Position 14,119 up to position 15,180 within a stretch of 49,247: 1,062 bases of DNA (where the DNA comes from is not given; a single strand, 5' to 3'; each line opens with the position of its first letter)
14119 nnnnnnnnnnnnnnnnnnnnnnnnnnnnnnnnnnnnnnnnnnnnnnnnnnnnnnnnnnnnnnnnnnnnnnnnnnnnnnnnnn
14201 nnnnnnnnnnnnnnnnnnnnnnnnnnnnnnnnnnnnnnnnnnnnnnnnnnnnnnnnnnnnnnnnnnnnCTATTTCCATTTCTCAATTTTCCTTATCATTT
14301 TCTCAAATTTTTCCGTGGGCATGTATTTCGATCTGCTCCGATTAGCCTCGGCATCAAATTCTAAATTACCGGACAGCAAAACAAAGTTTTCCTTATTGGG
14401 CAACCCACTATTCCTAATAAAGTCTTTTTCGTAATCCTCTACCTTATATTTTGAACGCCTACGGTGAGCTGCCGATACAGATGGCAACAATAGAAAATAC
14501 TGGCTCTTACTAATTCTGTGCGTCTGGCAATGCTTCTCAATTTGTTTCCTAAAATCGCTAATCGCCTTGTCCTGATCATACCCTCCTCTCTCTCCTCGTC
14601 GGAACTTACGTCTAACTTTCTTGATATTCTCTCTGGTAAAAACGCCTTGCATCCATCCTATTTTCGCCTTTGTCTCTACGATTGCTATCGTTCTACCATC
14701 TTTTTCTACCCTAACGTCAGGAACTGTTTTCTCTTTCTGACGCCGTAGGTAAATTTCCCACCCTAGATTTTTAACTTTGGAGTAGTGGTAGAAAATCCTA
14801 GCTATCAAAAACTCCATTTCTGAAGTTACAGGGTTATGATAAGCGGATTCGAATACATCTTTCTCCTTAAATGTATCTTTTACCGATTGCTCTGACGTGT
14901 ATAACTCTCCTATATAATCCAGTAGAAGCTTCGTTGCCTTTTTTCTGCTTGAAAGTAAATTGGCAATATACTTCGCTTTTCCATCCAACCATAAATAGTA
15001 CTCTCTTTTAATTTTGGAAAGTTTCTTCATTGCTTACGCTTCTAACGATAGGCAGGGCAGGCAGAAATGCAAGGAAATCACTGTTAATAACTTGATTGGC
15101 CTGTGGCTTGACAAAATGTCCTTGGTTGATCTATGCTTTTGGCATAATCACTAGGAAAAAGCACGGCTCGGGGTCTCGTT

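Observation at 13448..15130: AT-rich two-gene cassette pairing a PD-(D/E)xK nuclease with an HhH-GPD glycosylase-like protein and no methyltransferase: candidate base-excision/nuclease defence module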

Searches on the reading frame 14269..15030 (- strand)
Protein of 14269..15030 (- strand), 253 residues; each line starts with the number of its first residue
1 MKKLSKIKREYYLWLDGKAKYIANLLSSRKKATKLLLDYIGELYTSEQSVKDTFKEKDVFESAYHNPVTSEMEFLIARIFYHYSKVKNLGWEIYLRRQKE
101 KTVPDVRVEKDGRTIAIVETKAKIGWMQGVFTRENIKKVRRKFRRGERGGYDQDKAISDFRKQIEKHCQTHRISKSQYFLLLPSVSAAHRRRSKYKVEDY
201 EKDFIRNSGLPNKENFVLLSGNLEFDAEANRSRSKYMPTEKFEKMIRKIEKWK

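Call 3: search_protein_families(library=pfam, proteins=[window:14269-15030:-], max_evalue=1)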
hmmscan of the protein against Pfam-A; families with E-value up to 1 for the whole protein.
window:14269-15030:- (253 aa): 1 family
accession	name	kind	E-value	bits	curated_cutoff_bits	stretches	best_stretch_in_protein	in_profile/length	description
PF05159.20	Capsule_synth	-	0.045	13.6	20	1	155-228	83-159/310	Capsule polysaccharide biosynthesis protein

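Call 4: search_protein_families(library=padloc, proteins=[window:14269-15030:-], max_evalue=1)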
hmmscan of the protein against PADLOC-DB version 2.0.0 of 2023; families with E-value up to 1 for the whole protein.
window:14269-15030:- (253 aa): 0 families

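Call 5: search_protein_families(library=ncbifam, proteins=[window:14269-15030:-], max_evalue=1)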
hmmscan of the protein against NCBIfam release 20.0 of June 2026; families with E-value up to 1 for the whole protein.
window:14269-15030:- (253 aa): 0 families

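Call 7: find_homologous_proteins(query=window:14269-15030:-)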
Query window:14269-15030:- (253 aa): 14 proteins with E <= 0.001 among 303 candidates.
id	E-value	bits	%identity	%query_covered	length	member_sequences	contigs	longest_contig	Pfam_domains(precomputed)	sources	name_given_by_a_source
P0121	1.6e-152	524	100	94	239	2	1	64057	-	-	-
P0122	5.4e-79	283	56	99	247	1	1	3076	-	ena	-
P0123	5.2e-72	261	54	99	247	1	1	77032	-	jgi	-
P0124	3.8e-69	251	50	99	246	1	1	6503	-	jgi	-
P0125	1.1e-68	250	51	97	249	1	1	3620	-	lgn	-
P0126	1.7e-68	249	52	98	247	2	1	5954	-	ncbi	-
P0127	8.5e-68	247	50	99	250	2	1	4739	-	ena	-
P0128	5.1e-67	244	48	97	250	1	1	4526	-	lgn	-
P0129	8.5e-66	240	50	97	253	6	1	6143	-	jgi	-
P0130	8.0e-64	234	51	99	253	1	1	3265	-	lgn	-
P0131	1.3e-63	233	53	86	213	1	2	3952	-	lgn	-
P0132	5.2e-47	179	42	95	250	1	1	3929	-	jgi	jgi:hypothetical protein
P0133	4.0e-46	176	40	100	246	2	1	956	-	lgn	-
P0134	1.2e-45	174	41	95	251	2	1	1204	-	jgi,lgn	jgi:hypothetical protein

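Call 9: search_solved_structures(query=window:14269-15030:-, max_evalue=10)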
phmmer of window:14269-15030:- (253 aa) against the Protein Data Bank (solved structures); distinct sequences matched with E-value up to 10: 0.

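Call 14: find_encoding_contigs(protein=P0123, flank=8000, max_places=3)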
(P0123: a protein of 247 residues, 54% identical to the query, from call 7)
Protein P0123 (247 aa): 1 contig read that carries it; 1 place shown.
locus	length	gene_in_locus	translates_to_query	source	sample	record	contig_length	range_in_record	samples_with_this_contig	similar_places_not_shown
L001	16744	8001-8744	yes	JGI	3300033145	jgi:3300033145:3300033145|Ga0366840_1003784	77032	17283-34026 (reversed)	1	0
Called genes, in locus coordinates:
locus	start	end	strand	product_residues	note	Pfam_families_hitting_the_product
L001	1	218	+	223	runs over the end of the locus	-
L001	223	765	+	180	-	-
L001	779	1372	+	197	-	PF04138:GtrA_DPMS_TM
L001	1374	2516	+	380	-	PF05496:RuvB_N (weak), PF13177:DNA_pol3_delta2, PF13604:AAA_30 (weak), PF00004:AAA, PF07728:AAA_5, PF13401:AAA_22, PF22608:DNAX_ATPase_lid, PF12169:DNA_pol3_gamma3, +4 more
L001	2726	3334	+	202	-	-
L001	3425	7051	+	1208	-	PF01396:Zn_ribbon_Top1, PF04480:DUF559, PF00270:DEAD, PF00271:Helicase_C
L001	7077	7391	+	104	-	-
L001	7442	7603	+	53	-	-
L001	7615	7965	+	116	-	-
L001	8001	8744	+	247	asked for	-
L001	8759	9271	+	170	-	PF22175:Ogg-HhH (weak)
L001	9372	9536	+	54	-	-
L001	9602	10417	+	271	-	-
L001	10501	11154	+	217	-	-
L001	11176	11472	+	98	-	-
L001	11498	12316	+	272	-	PF09509:Hypoth_Ymh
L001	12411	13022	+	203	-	-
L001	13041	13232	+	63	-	-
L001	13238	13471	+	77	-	-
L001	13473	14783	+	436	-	PF13742:tRNA_anti_2, PF02601:Exonuc_VII_L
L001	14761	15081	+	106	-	-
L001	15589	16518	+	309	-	PF02661:Fic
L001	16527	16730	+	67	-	-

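Call 15: find_encoding_contigs(protein=P0124, flank=6000, max_places=3)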
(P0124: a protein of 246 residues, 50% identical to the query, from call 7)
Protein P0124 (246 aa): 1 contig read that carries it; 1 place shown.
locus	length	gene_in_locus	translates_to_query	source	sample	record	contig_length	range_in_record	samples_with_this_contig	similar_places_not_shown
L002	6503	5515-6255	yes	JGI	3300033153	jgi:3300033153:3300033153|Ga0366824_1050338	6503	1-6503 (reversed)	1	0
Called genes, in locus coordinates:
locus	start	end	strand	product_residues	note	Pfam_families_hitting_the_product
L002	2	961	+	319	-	?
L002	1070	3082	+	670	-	PF01555:N6_N4_Mtase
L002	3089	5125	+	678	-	PF00270:DEAD (weak), PF04851:ResIII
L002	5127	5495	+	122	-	PF08722:Tn7_TnsA-like_N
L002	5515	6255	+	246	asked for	-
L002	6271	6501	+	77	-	?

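Call 16: find_encoding_contigs(protein=P0126, flank=6000, max_places=3)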
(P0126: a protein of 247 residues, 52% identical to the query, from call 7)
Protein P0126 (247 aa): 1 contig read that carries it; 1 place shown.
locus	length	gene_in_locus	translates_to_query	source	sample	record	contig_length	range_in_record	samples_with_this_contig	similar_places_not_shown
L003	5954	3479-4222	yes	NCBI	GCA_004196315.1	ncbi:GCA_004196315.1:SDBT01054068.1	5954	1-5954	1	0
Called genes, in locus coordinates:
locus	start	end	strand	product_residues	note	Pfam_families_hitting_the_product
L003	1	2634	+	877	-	?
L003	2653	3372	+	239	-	-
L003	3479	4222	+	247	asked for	-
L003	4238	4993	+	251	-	PF12705:PDDEXK_1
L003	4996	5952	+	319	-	?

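Call 17: find_encoding_contigs(protein=P0129, flank=6000, max_places=3)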
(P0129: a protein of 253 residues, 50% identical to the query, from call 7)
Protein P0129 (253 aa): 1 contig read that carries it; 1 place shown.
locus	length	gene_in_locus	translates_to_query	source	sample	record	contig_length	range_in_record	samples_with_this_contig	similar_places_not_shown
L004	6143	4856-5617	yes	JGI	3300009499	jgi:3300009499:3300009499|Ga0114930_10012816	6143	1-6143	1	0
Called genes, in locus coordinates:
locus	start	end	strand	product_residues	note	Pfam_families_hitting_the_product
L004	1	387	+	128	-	?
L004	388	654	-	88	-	-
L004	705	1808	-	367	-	PF07719:TPR_2 (faint), PF13174:TPR_6 (faint), PF13428:TPR_14 (faint), PF13432:TPR_16 (weak), PF14559:TPR_19 (faint), PF24575:TPR_Slam (faint), PF13525:YfiO (faint)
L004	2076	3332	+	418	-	PF00589:Phage_integrase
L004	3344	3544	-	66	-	-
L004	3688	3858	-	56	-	-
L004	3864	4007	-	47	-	-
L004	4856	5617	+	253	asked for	-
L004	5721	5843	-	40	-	-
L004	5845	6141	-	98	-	?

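Call 18: find_encoding_contigs(protein=P0132, flank=6000, max_places=3)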
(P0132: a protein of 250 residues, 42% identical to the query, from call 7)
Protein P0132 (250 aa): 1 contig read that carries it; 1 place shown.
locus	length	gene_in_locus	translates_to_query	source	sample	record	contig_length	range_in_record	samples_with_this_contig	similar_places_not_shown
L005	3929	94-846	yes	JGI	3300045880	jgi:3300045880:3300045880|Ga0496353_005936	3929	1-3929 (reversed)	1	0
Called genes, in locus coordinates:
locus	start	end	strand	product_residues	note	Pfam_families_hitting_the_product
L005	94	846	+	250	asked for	-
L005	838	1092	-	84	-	PF25213:HVO_A0261_N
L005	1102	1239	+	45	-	-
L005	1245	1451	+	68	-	PF12728:HTH_17 (weak)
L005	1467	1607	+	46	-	-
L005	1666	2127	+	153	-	-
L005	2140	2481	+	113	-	-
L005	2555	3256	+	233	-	-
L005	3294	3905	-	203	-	-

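Call 28: predict_structure(alignment_id=A2)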
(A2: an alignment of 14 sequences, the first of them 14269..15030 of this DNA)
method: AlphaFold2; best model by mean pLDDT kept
length: 253 residues; sequences in the alignment: 14
mean_pLDDT: 82.5   pTM: 0.85
mean pLDDT of the five models: 82.5, 81.1, 80.6, 79.6, 79.0
residues with pLDDT >= 90: 117; 70-90: 88; 50-70: 34; < 50: 14
segments of 3 or more residues with pLDDT < 50: 54-64, 99-101
pLDDT, mean of each block of 10 residues (from residue 1): 74 93 97 93 73 47 55 93 97 72 76 94 76 75 72 83 92 95 87 88 92 93 76 73 97 84
secondary structure, 60 per line:
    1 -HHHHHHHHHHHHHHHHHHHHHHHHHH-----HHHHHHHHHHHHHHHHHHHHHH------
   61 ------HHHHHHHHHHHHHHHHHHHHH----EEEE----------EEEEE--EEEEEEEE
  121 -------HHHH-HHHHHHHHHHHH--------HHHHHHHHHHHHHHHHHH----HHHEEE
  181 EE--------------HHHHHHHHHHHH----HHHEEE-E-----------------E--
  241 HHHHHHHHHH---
elements in order: H2-27 H33-54 H67-87 E92-95 E106-110 E113-120 H128-131 H133-144 H153-170 E178-182 H197-208 E216-218 H241-250

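Call 33: fold_search(model_id=the predicted structure, library=pdb)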
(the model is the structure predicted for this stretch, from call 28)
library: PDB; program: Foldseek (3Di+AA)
matches with E <= 10: 181; with E <= 0.001: 0
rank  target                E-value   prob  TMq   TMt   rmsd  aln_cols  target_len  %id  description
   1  7edb_A                2.2e-01  0.51  0.27  0.20   9.8       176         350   11  EcoT38I restriction endonuclease complexed with DNA (released 2022-03-16)
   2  5lnc_B                3.6e-01  0.07  0.16  0.12  24.6       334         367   12  Structure of SPX domain of the yeast inorganic polyphophate polymerase Vtc4 crystallized by carrier-driven crystalliza (released 2016-11-09)
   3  2zj7                  4.3e-01  0.16  0.24  0.13  10.5       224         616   10  Crystal structure of D157A mutant of Pseudomonas sp. MIS38 lipase (released 2008-12-02)
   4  3hn6_B                7.3e-01  0.11  0.17  0.16  15.4       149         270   11  Crystal structure of glucosamine-6-phosphate deaminase from Borrelia burgdorferi (released 2009-06-09)
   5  7epk                  7.3e-01  0.06  0.16  0.11  19.4       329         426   10  Crystal Structure of Signal Recognition Particle 54 kDa protein (SRP54) from Aeropyrum pernix K1 in Complex with GDP (released 2021-05-19)
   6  2z8x                  7.7e-01  0.13  0.24  0.13  10.6       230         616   10  Crystal structure of extracellular lipase from Pseudomonas sp. MIS38 (released 2007-10-30)
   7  2e52_B                8.2e-01  0.13  0.27  0.24  13.1       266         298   11  Crystal structural analysis of HindIII restriction endonuclease in complex with cognate DNA at 2.0 angstrom resolution (released 2007-12-18)
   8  1az0_A                1.0e+00  0.41  0.17  0.18   3.1        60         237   15  ECORV ENDONUCLEASE/DNA COMPLEX (released 1998-06-19)
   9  2b0d_B                1.0e+00  0.41  0.17  0.18   3.1        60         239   15  EcoRV Restriction Endonuclease/GAATTC/Ca2+ (released 2005-09-27)
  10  1sx5_B                1.1e+00  0.23  0.17  0.18   9.9        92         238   16  K38A EcoRV bound to cleaved DNA and Mn2+: P1 crystal form (released 2004-04-06)
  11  1bua_B                1.1e+00  0.16  0.16  0.18   6.8        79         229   14  STRUCTURAL AND ENERGETIC ORIGINS OF INDIRECT READOUT IN SITE-SPECIFIC DNA CLEAVAGE BY A RESTRICTION ENDONUCLEASE (released 1998-09-09)
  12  1eon_B                1.1e+00  0.15  0.14  0.15   7.0        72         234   14  ECORV BOUND TO 3'-S-PHOSPHOROTHIOLATE DNA AND CA2+ (released 2000-04-04)
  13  3a6z_A                1.1e+00  0.12  0.21  0.11   9.9       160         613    9  Crystal structure of Pseudomonas sp. MIS38 lipase (PML) in the open conformation following dialysis against Ca-free bu (released 2010-05-26)
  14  9dju_A                1.2e+00  0.20  0.17  0.03  19.5       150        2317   10  CryoEM structures of yeast cytoplasmic dynein in the presence of ATP and Lis1. (released 2025-06-04)
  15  9dmw_A                1.2e+00  0.06  0.17  0.03  15.6       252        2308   10  CryoEM structures of yeast cytoplasmic dynein in the presence of ATP and Lis1. (released 2025-06-04)
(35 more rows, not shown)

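Call 34: find_related_loci(query=A2, collection=metagenome_contigs, flank=6000)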
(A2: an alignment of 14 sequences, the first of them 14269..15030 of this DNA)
Query A2 (253 aa) in metagenome_contigs; peptide patterns used: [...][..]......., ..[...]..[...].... (x = any residue, [..] = any of these).
144 stretches matched a pattern; 34 encode a relative of the query (tblastn E <= 1e-3); 34 distinct loci.
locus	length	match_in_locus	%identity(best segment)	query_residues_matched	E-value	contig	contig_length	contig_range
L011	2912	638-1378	53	1-251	3e-79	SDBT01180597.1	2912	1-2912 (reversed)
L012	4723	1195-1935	52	1-251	1e-74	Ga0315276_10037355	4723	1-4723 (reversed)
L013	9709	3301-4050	47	1-253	2e-73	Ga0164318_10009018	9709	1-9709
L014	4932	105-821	51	3-245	9e-71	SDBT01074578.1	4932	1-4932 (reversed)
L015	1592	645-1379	47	2-251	7e-74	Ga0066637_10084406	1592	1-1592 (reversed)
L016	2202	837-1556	47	2-246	2e-70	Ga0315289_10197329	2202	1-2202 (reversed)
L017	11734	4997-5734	47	2-252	1e-68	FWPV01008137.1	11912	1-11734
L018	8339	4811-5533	50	2-246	2e-68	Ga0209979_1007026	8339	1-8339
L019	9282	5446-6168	49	2-246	3e-66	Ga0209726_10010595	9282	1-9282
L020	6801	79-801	49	2-246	3e-66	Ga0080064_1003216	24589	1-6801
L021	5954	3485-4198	52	2-243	1e-65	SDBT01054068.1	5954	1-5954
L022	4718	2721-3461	44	2-251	4e-64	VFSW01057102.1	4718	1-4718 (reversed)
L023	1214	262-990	49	2-246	2e-67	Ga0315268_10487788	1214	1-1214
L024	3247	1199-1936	45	1-251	3e-63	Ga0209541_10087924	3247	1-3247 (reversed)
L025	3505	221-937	43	11-253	6e-61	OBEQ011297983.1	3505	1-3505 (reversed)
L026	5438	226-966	44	2-252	3e-57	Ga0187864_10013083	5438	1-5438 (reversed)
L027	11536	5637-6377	44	2-252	3e-57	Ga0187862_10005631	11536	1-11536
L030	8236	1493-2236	39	4-249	2e-54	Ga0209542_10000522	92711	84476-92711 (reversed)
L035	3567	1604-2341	39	1-253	2e-48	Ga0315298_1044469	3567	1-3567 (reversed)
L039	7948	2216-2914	35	36-251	2e-39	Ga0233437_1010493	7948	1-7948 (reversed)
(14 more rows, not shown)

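Call 39: search_protein_families(library=pfam, proteins=[L030:2247-4913:+, L027:2358-5324:-, L003:1-2634:+, L003:2653-3372:+, L003:4996-5952:+, L014:1845-2372:+, L014:2612-4378:+, L026:1042-1701:+, L001:8759-9271:+, L035:765-1526:+], max_evalue=0.01)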
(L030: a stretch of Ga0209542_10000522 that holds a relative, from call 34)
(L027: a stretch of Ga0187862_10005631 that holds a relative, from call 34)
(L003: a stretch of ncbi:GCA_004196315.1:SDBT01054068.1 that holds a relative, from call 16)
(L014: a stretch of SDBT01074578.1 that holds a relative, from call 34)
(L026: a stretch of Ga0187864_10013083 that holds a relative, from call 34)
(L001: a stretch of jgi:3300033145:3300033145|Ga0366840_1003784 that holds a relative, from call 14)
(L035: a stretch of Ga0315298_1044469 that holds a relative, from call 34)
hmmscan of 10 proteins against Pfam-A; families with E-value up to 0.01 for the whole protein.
L030:2247-4913:+ (888 aa): 9 families
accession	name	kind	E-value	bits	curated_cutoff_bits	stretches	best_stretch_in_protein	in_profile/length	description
PF00580.27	UvrD-helicase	-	2e-44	152.7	23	1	10-272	1-269/271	UvrD/REP helicase N-terminal domain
PF13361.12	UvrD_C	-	4.3e-16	59.7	25.6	2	426-591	236-347/350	UvrD-like helicase C-terminal domain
PF13245.12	AAA_19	-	5.9e-15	56.1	25.1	1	20-258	10-133/134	AAA domain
PF13086.12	AAA_11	-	1.3e-08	35.4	27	1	15-253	11-249/257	AAA domain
PF13538.12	UvrD_C_2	-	8.8e-07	29.1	27.4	1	520-541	3-26/52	UvrD-like helicase C-terminal domain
PF12705.13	PDDEXK_1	-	1.6e-06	28.7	22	1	722-853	83-225/247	PD-(D/E)XK nuclease superfamily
PF01443.25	Viral_helicase1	-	3.1e-06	27.6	21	0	185-362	25-205/228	Viral superfamily 1 RNA helicase core domain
PF13087.12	AAA_12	-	2.4e-05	24.5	27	1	515-593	135-194/195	AAA domain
PF00004.35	AAA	-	0.0078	17.1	21.2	0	24-78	1-52/131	ATPase family associated with various cellular activities (AAA)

L027:2358-5324:- (988 aa): 12 families
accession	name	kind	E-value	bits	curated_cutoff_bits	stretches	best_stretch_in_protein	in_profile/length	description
PF00580.27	UvrD-helicase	-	3.2e-76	257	23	1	8-289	1-271/271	UvrD/REP helicase N-terminal domain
PF13361.12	UvrD_C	-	2.9e-52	178.7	25.6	1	296-641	3-349/350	UvrD-like helicase C-terminal domain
PF12705.13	PDDEXK_1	-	2.7e-37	129.5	22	1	757-987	2-247/247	PD-(D/E)XK nuclease superfamily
PF13245.12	AAA_19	-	1.3e-23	84.1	25.1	1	12-274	1-134/134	AAA domain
PF13538.12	UvrD_C_2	-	8.7e-11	42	27.4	2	616-637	30-51/52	UvrD-like helicase C-terminal domain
PF13604.12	AAA_30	-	3.6e-09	37.1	27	1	8-70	2-65/191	AAA domain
PF13086.12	AAA_11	-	3.3e-06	27.5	27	1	8-239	2-222/257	AAA domain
PF13087.12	AAA_12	-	0.00015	21.8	27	0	551-637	129-190/195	AAA domain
PF04851.21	ResIII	-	0.00028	21.3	22.5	1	7-86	3-87/164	Type III restriction enzyme, res subunit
PF01443.25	Viral_helicase1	-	0.00031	21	21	0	615-637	203-226/228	Viral superfamily 1 RNA helicase core domain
PF10926.14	DUF2800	-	0.00083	19.1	21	1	758-924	5-164/368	Protein of unknown function (DUF2800)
PF00270.35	DEAD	-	0.0025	18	26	0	9-85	1-78/167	DEAD/DEAH box helicase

L003:1-2634:+ (877 aa): 0 families

L003:2653-3372:+ (239 aa): 0 families

L003:4996-5952:+ (319 aa): 14 families
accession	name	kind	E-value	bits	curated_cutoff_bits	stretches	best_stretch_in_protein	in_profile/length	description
PF05970.20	PIF1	-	1.5e-30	106.9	25.9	1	26-217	16-219/223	PIF1-like helicase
PF13604.12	AAA_30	-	4.8e-16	59.5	27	1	34-159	20-132/191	AAA domain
PF13245.12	AAA_19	-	1.6e-13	51.4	25.1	1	32-158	11-132/134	AAA domain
PF13401.12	AAA_22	-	6.4e-07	30.2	27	1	36-155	9-126/130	AAA domain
PF13479.12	AAA_24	-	5.4e-06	26.8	27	1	35-127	5-85/195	AAA domain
PF18335.7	SH3_13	-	2.4e-05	24.5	41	1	279-318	16-57/65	ATP-dependent RecD-like DNA helicase SH3 domain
PF13086.12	AAA_11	-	3.1e-05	24.3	27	1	142-162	237-257/257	AAA domain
PF13191.12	AAA_16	-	0.00026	22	32.6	1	29-59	21-51/167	AAA ATPase domain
PF01443.25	Viral_helicase1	-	0.00068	19.9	21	0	38-66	4-35/228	Viral superfamily 1 RNA helicase core domain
PF13173.12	AAA_14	-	0.0012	19.3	27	1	34-119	4-75/129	AAA domain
PF12775.13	AAA_7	-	0.0014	18.7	25.8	1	20-61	21-62/181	P-loop containing dynein motor region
PF25199.1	nSTAND_NTPase5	-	0.0035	17.6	34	0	29-52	38-61/145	Novel STAND NTPase 5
PF00270.35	DEAD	-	0.0075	16.5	26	0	31-70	13-58/167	DEAD/DEAH box helicase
PF03266.21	NTPase_1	-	0.0095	16.2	23.9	0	35-59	2-26/168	NTPase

L014:1845-2372:+ (175 aa): 0 families

L014:2612-4378:+ (588 aa): 1 family
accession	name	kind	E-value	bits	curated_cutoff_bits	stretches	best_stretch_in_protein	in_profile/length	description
PF10088.15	DUF2326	-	4.6e-21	75.4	28.7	1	444-585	2-139/141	Uncharacterised protein conserved in bacteria (DUF2326)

L026:1042-1701:+ (219 aa): 0 families

L001:8759-9271:+ (170 aa): 1 family
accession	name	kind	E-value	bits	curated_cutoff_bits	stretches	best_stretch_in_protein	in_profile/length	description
PF22175.2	Ogg-HhH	-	1.7e-06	28.2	27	1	29-146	57-172/173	8-oxoguanine DNA glycosylase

L035:765-1526:+ (253 aa): 3 families
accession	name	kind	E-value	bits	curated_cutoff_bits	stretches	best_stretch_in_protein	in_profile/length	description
PF01061.29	ABC2_membrane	-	3.3e-31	108.9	26.9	1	7-215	3-209/211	ABC-2 type transporter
PF12698.13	ABC2_membrane_3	-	2.4e-17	63.5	31.6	1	52-243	158-346/347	ABC-2 family transporter protein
PF12730.13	ABC2_membrane_4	-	0.0018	18.7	27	1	25-155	19-154/179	ABC-2 family transporter protein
